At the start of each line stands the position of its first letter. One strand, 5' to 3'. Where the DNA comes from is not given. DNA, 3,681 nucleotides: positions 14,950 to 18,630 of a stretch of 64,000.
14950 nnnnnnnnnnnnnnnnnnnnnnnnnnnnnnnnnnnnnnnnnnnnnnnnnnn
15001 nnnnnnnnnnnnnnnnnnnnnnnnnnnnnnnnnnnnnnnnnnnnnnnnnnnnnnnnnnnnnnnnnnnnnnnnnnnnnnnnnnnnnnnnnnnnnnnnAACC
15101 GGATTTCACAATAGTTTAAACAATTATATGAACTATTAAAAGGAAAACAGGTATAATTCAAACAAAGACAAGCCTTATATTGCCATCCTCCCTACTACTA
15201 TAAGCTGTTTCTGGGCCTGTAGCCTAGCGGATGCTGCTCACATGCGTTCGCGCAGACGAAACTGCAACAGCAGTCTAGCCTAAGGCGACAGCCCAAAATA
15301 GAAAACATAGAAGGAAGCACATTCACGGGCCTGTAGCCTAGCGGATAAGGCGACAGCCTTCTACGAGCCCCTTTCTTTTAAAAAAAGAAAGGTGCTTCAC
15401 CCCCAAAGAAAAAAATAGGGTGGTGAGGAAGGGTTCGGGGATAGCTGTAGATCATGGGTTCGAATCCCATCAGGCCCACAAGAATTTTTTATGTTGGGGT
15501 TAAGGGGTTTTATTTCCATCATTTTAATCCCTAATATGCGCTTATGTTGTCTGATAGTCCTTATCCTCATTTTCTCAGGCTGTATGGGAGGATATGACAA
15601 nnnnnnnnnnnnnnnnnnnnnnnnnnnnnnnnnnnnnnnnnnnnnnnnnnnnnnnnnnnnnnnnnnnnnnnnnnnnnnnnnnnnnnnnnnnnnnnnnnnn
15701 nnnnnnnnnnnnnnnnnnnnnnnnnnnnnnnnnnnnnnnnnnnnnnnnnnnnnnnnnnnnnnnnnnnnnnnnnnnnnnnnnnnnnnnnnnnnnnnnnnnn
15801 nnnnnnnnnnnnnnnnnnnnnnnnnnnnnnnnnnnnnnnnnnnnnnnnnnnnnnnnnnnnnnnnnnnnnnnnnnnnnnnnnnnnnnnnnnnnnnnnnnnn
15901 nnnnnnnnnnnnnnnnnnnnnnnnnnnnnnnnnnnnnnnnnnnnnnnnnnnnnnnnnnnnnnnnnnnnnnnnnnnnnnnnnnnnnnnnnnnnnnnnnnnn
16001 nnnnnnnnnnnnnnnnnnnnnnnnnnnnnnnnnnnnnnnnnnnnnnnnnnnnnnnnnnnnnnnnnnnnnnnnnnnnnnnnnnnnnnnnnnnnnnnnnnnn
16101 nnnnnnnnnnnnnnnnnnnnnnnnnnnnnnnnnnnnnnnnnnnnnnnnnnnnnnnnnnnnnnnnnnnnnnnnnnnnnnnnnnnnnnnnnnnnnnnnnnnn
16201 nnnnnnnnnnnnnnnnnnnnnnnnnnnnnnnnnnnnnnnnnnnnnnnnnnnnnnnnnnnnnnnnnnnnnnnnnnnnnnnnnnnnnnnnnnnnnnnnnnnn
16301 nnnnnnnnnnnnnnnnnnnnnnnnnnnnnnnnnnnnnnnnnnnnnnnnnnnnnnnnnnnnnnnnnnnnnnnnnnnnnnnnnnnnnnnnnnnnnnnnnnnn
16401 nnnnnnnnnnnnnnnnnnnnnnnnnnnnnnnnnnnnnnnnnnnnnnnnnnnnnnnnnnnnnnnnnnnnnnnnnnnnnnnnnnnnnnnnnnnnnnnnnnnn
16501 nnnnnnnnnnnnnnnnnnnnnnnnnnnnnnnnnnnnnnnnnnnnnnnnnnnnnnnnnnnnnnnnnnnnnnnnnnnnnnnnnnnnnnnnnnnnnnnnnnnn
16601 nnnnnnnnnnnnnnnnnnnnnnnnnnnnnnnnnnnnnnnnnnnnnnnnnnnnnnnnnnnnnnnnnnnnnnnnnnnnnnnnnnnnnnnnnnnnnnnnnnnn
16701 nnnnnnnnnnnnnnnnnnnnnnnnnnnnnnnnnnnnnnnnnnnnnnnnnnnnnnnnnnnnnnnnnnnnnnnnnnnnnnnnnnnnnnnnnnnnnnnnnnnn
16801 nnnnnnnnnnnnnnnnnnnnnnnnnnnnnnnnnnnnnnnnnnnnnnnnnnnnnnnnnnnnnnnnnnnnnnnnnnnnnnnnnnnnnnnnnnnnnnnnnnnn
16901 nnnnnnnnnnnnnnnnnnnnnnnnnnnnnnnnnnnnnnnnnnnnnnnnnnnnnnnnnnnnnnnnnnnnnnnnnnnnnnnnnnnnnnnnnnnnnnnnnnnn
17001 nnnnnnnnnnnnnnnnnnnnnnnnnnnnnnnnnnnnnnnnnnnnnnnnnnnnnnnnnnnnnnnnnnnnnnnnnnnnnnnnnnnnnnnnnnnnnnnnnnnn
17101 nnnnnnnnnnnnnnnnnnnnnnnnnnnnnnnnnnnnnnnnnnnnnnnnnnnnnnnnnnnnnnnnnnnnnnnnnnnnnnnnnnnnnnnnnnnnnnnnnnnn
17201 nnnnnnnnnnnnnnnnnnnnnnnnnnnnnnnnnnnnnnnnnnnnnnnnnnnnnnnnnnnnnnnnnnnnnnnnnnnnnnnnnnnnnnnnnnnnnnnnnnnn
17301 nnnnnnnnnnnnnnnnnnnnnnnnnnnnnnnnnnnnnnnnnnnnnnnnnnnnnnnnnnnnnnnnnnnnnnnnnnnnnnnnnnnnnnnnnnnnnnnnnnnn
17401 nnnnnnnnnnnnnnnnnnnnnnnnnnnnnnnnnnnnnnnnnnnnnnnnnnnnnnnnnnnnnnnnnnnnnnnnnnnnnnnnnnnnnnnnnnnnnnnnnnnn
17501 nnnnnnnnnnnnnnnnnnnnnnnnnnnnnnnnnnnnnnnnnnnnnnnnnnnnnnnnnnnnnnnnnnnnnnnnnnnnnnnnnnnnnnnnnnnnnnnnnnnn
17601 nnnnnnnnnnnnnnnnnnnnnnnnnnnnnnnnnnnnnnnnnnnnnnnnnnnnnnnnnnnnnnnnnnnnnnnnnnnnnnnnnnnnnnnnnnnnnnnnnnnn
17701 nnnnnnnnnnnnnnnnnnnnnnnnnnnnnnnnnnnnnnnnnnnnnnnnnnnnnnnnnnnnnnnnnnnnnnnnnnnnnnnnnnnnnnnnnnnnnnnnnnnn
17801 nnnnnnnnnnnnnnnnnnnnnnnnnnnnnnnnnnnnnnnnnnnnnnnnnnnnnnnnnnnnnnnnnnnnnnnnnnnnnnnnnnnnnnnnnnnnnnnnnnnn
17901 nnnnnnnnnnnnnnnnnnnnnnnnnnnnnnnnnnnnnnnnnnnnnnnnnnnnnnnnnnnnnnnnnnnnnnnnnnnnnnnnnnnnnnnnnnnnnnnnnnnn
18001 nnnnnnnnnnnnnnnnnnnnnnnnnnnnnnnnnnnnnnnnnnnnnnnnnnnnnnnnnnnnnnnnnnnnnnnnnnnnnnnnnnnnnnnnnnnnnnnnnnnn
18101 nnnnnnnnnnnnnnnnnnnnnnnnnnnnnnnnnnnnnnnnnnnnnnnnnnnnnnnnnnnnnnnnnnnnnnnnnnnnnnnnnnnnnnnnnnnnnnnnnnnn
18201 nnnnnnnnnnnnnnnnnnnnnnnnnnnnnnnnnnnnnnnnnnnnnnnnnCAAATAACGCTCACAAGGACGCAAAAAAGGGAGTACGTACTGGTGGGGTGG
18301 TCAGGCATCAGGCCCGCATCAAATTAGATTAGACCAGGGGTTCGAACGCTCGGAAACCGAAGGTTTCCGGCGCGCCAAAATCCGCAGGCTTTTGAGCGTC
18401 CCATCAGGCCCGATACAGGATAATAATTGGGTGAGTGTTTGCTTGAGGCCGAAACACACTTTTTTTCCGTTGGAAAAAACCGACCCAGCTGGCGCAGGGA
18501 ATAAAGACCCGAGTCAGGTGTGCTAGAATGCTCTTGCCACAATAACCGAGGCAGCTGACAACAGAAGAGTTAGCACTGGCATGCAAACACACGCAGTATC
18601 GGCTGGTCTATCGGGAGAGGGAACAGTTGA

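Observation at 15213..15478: tRNA-Arg(TCT) with an unusually long 79-nt canonical intron, preceded by a partial copy of its own 5' half carrying a UUCG-hairpin insertion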

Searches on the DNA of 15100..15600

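Call 4: search_rna_families(source=window, start=15100, end=15600, threshold=evalue, max_evalue=10, show_alignments=4)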
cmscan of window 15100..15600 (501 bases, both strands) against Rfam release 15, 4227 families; matches with E-value up to 10: 10.
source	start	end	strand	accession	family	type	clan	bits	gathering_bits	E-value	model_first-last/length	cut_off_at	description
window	15327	15478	+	RF00005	tRNA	Gene; tRNA;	CL00001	59.6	29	1.8e-12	1-71/71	no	tRNA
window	15512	15528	+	RF01358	CRISPR-DR39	Gene; CRISPR;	-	17.8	39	8.1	1-31/31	no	CRISPR RNA direct repeat element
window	15363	15473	-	RF01820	RsaE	Gene; sRNA;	-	16.9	79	2.8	1-112/112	no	RNA Staph. aureus E (RoxS)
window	15431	15477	+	RF01684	mascRNA-menRNA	Gene;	-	15.2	42.5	3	1-56/56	no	MALAT1-associated small cytoplasmic RNA/MEN beta RNA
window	15369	15393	+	RF04239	mir-4679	Gene; miRNA;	-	14.8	88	8.4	1-75/75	no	mir-4679 microRNA precursor family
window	15369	15393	-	RF04239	mir-4679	Gene; miRNA;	-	14.8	88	8.5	1-75/75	no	mir-4679 microRNA precursor family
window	15124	15165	-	RF00750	mir-458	Gene; miRNA;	-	14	59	7.9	19-60/78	no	mir-458 microRNA precursor family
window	15456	15468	-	RF04351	Plastid-psbl-rps4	Cis-reg;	-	13.5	68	6.8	11-23/53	no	Plastid-psbl-rps4 3UTR RNA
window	15373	15483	+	RF00428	SNORA38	Gene; snRNA; snoRNA; HACA-box;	-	12.9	60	5.3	1-131/131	no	Small nucleolar RNA SNORA38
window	15454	15584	+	RF04321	tmRNA_permuted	Gene;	-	10.8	47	5.8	36-95/213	no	permuted transfer-messenger RNA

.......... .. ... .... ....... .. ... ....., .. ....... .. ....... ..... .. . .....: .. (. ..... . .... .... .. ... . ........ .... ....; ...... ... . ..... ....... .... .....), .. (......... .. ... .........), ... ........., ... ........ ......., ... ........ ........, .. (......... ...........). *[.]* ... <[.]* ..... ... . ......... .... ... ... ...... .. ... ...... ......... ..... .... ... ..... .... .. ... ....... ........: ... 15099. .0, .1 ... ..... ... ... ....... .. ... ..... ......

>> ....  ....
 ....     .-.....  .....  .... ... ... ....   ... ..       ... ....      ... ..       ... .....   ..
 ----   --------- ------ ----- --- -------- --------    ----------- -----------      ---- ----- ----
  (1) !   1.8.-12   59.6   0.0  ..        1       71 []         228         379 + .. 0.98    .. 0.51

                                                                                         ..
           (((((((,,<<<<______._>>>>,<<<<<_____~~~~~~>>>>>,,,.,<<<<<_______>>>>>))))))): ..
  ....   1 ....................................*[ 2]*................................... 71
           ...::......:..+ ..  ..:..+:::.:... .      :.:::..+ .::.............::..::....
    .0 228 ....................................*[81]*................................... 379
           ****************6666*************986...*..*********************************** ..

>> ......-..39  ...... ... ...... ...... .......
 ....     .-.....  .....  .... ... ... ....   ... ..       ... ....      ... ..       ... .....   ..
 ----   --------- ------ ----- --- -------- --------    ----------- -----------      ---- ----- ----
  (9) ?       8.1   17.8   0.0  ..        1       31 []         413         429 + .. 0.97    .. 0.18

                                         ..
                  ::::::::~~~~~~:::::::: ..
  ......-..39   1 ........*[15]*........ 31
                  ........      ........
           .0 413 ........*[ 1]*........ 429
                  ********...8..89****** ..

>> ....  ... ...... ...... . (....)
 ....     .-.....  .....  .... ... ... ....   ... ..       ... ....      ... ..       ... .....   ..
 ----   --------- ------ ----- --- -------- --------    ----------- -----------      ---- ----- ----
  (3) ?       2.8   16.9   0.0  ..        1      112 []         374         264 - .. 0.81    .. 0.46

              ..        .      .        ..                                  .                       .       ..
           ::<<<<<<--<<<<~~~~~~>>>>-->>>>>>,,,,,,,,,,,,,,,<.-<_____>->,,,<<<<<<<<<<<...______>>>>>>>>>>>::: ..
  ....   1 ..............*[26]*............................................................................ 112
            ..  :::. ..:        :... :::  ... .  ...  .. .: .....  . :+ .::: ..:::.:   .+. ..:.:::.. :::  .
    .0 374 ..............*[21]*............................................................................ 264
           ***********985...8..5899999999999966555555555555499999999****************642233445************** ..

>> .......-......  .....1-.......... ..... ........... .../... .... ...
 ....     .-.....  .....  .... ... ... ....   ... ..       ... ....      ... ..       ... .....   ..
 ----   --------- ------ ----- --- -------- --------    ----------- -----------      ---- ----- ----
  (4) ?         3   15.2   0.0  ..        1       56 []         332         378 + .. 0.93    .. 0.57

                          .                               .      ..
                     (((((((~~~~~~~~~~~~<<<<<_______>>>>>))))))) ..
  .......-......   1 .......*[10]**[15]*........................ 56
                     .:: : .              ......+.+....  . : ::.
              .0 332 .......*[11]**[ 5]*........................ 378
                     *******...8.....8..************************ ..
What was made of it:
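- On Intron-nested box C/D small RNA (tRNA-Trp type): No Rfam snoRNA hit above noise (call 4).
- Checked: Rfam gives no tRNA-like score to the partial copy even at E <= 10 (call 4).
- Rfam gives the fragment no score (call 4).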

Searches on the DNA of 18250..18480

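Call 78: search_rna_families(source=window, start=18250, end=18480, threshold=evalue, max_evalue=10, show_alignments=2)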
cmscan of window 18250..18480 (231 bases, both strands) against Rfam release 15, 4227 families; matches with E-value up to 10: 1.
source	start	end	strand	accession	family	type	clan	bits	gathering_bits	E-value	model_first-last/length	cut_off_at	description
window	18357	18425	+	RF00411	SNORA9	Gene; snRNA; snoRNA; HACA-box;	CL00027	11.2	85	6.3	1-133/133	no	Small nucleolar RNA SNORA9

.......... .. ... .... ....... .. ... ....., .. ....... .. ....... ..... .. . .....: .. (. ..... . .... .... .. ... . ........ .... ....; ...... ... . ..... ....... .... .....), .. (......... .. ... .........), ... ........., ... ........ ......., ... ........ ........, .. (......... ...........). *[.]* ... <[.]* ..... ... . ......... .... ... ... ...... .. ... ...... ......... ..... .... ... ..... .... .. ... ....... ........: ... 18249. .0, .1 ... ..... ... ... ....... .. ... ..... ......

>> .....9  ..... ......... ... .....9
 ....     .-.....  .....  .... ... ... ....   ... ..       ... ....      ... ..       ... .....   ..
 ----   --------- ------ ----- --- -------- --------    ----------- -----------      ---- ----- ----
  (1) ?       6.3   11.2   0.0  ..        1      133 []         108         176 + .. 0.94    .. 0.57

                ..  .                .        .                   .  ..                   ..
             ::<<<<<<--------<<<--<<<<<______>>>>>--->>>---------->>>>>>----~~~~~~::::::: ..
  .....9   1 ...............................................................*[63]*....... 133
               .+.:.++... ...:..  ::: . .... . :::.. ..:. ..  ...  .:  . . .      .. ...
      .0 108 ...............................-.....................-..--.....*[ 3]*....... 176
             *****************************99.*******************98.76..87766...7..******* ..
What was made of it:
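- No Rfam family matches (calls 4, 78).
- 18337..18412 (+): Old 3' relic: T-arm start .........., a 52-nt two-hairpin insert (18347-18398) at T-loop 59/60, then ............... No Rfam family matches (call 78).
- Tried and rejected: No Rfam family matches the 3' relic (call 78).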
